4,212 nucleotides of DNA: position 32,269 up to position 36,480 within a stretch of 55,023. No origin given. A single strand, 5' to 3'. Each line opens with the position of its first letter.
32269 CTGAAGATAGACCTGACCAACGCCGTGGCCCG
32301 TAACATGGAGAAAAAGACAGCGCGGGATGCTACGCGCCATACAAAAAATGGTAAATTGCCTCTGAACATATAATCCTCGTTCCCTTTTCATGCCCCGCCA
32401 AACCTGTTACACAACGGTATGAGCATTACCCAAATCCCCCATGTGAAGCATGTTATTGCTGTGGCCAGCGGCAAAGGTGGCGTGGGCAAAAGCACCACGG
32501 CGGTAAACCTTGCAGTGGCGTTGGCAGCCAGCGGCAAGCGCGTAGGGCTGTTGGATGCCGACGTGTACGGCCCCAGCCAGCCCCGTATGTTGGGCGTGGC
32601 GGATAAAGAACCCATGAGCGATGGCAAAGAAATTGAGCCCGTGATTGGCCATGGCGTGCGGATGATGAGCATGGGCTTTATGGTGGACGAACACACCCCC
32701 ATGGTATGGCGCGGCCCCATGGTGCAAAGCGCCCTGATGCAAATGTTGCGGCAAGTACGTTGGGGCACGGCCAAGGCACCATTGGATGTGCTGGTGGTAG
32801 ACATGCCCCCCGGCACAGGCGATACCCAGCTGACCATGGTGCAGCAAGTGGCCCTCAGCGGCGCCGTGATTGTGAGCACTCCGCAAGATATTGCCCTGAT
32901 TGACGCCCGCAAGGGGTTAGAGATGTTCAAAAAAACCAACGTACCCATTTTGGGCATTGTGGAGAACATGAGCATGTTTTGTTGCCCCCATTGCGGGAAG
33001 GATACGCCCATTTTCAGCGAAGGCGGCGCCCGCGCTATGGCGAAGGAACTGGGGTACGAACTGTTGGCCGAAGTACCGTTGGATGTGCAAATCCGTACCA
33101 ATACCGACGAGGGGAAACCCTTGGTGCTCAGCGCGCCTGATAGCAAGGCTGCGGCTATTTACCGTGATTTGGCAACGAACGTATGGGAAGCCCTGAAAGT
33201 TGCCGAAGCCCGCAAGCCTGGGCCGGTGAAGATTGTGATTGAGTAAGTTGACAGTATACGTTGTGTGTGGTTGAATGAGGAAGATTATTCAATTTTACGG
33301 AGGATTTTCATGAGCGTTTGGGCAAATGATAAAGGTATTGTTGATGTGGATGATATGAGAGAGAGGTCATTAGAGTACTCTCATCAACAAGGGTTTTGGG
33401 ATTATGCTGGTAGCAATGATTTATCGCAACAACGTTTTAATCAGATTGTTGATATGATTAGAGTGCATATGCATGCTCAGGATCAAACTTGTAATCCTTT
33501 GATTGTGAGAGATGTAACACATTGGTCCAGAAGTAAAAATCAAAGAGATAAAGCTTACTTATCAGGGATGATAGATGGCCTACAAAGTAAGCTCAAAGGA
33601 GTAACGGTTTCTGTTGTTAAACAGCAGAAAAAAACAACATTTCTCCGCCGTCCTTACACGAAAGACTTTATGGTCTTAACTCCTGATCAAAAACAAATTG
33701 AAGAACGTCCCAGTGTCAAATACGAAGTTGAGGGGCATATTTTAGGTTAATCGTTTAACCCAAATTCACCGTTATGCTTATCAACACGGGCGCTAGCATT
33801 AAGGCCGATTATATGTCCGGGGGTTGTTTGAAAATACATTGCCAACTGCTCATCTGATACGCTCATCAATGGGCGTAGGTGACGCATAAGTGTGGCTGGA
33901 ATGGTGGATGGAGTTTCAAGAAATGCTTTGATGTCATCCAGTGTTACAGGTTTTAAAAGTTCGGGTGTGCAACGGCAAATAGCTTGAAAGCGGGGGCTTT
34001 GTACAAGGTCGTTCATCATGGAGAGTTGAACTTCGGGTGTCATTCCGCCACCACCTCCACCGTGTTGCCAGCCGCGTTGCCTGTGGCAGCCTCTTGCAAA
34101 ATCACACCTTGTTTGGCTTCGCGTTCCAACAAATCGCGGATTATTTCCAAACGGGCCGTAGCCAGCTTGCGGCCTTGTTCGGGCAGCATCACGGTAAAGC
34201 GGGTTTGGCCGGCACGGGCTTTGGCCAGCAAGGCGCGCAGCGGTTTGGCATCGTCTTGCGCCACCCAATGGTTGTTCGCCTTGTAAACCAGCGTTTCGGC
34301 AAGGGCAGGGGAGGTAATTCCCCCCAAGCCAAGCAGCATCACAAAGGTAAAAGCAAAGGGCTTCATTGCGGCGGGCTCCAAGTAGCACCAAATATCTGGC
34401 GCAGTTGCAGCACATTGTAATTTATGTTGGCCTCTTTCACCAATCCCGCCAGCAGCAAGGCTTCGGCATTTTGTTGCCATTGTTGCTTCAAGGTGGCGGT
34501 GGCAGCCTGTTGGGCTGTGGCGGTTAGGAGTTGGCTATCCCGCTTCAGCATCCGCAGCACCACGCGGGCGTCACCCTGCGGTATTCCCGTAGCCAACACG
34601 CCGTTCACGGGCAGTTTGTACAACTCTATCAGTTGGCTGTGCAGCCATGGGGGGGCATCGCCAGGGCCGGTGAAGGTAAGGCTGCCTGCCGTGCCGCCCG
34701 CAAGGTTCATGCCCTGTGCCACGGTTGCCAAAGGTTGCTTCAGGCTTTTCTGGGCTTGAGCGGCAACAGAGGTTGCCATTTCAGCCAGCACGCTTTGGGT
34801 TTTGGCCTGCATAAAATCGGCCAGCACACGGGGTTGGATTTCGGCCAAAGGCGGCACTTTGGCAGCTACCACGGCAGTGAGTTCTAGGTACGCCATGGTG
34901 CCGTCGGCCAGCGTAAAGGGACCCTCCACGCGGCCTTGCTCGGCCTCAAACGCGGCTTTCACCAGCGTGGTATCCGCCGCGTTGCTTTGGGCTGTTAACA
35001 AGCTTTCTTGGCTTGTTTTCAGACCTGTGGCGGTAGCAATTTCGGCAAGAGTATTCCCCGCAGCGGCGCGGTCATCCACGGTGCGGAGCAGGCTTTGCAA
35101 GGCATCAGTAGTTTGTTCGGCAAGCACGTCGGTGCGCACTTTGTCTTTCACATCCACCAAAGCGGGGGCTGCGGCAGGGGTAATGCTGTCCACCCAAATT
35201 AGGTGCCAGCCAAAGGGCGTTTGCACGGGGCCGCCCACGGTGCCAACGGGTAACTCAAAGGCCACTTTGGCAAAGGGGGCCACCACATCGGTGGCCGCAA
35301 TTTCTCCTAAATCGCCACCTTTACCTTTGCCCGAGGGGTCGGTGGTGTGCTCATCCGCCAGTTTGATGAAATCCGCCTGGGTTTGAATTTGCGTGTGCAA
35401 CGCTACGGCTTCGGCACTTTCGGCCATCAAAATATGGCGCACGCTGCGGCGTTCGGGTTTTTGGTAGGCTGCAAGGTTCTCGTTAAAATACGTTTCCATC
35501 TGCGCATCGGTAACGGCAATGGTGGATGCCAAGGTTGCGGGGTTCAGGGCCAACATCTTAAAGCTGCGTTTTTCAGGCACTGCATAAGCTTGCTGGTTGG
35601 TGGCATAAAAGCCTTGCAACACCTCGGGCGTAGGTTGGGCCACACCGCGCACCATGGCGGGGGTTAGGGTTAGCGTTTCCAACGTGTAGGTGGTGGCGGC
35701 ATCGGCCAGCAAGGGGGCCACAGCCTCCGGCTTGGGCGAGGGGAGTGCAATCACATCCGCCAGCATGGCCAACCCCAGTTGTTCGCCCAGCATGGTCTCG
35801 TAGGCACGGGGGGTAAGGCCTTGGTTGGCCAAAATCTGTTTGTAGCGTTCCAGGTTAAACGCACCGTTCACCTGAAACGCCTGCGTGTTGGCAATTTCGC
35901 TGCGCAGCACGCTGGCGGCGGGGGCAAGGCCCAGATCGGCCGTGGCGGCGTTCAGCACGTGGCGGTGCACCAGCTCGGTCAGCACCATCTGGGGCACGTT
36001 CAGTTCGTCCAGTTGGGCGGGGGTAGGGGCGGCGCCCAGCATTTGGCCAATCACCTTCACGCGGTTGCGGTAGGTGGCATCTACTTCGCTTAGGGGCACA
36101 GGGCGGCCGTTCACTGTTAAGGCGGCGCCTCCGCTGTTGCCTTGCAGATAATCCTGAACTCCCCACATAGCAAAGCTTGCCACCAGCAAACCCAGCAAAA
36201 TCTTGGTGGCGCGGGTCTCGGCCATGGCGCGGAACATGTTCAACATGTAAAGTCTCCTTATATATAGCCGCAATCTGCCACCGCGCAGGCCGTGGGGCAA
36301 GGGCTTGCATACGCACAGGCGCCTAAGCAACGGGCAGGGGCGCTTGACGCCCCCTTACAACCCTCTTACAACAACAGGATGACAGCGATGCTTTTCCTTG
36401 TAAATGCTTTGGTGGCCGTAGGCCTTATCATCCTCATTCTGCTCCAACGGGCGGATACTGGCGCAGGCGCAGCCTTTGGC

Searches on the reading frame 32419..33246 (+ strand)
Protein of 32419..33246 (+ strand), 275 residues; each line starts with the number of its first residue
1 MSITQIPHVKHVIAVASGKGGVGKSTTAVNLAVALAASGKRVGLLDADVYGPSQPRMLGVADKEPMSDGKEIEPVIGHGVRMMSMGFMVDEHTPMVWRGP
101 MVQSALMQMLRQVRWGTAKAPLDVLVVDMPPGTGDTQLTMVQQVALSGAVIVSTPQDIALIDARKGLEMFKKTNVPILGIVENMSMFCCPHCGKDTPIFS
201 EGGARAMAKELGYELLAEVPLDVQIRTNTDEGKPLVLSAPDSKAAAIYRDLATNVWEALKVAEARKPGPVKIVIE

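Call 61: search_protein_families(library=pfam, proteins=[window:32419-33246:+], max_evalue=0.001)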
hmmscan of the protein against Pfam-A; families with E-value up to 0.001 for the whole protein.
window:32419-33246:+ (275 aa): 7 families
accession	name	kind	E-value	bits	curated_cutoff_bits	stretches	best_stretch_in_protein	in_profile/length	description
PF10609.15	ParA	-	3.2e-103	344.9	27.1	1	9-255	2-245/246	NUBPL iron-transfer P-loop NTPase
PF01656.29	CbiA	-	1.6e-15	57.6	25.4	1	13-183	1-81/125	CobQ/CobB/MinD/ParA nucleotide binding domain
PF13614.12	AAA_31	-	3.4e-12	47.1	27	1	11-49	2-40/177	AAA domain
PF00142.24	Fer4_NifH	-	2e-11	44.3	25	1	17-48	6-37/271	4Fe-4S iron sulfur cluster binding proteins, NifH/frxC family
PF09140.17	MipZ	-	3.4e-10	40.1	20.7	1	11-162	1-135/262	ATPase MipZ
PF07015.17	VirC1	-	1.1e-05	25.3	24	1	12-50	3-41/231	VirC1 protein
PF02374.21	ArsA_ATPase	-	3.2e-05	23.7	24.3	1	15-48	5-38/305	Anion-transporting ATPase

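Call 77: find_related_loci(query=window:32419-33246:+, collection=metagenome_contigs, flank=5000)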
Query window:32419-33246:+ (275 aa) in metagenome_contigs; peptide patterns used: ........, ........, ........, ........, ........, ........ (x = any residue, [..] = any of these).
65 stretches matched a pattern; 36 encode a relative of the query (tblastn E <= 1e-3); 36 distinct loci.
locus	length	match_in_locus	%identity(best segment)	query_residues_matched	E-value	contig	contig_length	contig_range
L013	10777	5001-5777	58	6-266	2e-100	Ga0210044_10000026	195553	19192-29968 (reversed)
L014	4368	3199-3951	61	6-261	1e-100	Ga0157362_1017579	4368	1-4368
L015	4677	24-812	59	8-275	1e-96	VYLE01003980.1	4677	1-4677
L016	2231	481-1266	54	9-275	3e-93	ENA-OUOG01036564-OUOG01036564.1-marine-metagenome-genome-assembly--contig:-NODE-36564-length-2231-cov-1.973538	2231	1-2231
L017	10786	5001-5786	54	9-275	8e-90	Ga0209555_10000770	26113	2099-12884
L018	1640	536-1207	59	9-237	8e-90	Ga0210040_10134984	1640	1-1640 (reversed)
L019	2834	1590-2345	47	4-260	1e-82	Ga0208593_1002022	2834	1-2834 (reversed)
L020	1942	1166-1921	47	4-260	4e-84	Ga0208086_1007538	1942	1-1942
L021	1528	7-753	46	4-257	9e-85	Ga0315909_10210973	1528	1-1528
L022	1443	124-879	46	4-260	3e-85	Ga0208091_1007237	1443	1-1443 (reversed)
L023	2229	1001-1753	46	4-259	6e-82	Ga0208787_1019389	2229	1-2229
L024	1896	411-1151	47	4-255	7e-83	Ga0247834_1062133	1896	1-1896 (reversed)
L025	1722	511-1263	46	4-259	8e-83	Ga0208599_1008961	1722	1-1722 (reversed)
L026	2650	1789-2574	45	4-260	1e-80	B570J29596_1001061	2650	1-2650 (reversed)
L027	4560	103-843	46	4-255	9e-79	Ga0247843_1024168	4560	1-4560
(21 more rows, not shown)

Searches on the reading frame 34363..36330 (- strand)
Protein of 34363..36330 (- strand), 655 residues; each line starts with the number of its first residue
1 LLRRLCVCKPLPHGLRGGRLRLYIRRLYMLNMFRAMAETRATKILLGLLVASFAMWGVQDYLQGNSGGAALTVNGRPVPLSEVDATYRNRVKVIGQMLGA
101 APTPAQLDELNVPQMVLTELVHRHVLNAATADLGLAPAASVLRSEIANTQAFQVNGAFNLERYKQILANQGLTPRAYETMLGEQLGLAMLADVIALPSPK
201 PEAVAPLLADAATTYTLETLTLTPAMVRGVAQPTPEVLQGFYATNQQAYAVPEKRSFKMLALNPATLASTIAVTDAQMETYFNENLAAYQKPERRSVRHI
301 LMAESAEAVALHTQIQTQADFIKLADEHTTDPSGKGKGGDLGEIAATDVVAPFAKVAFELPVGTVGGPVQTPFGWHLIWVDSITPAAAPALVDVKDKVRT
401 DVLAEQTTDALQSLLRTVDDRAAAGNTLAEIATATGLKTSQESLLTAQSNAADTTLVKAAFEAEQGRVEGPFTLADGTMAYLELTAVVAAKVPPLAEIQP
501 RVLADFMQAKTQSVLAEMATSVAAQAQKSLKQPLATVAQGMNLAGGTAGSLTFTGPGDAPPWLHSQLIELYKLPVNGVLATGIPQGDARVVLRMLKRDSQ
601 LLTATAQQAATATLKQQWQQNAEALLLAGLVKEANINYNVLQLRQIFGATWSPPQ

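Call 61: search_protein_families(library=pfam, proteins=[window:34363-36330:-], max_evalue=0.001)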
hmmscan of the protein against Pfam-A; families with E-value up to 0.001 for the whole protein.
window:34363-36330:- (655 aa): 5 families
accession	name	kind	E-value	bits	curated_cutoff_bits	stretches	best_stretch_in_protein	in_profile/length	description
PF13624.11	SurA_N_3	-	4.6e-38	131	27.2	1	29-187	1-158/162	SurA-like N-terminal domain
PF13145.12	Rotamase_2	-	4.1e-30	105.5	27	2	273-396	1-121/121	PPIC-type PPIASE domain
PF13623.11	SurA_N_2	-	8.6e-22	78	28.5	1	30-167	1-145/145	SurA-like N-terminal domain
PF00639.27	Rotamase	-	1.5e-20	74.4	21.7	1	306-381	20-96/97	PPIC-type PPIASE domain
PF13616.12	Rotamase_3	-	2.5e-16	60.7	22.5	1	290-381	11-113/116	PPIC-type PPIASE domain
